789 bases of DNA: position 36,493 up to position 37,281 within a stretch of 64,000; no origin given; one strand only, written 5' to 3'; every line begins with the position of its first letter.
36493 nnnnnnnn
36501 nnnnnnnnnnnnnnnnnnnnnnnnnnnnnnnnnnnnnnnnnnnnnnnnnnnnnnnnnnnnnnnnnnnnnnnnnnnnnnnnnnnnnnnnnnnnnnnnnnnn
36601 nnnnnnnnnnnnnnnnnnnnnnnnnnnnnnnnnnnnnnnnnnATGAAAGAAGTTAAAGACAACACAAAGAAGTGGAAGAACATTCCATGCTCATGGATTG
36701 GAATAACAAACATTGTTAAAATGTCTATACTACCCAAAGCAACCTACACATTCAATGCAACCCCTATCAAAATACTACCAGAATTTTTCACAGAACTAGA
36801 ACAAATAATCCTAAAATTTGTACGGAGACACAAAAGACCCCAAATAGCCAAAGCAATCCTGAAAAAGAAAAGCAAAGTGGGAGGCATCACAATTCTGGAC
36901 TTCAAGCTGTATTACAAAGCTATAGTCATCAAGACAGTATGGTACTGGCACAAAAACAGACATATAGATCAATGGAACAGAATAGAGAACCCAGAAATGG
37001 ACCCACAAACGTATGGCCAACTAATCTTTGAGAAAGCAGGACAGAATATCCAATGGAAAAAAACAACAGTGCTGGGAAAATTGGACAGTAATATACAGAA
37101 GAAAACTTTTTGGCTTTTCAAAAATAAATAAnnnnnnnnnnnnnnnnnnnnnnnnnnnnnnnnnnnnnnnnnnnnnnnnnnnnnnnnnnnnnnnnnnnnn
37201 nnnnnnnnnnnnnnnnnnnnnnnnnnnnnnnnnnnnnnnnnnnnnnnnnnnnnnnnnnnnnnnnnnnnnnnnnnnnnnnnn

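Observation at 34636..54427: Very young, near-identical SINE copies retaining CpGs, one nested in another SINE's tail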

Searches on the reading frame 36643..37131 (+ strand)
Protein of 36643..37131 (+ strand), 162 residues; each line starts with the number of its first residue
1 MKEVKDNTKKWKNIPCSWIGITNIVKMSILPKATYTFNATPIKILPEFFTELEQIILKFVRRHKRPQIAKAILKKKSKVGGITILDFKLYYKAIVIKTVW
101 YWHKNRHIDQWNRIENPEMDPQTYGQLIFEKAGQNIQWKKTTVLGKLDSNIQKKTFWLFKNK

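Call 36: search_protein_families(library=pfam, proteins=[window:36643-37131:+], max_evalue=0.01)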
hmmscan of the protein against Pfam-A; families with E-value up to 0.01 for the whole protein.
window:36643-37131:+ (162 aa): 0 families
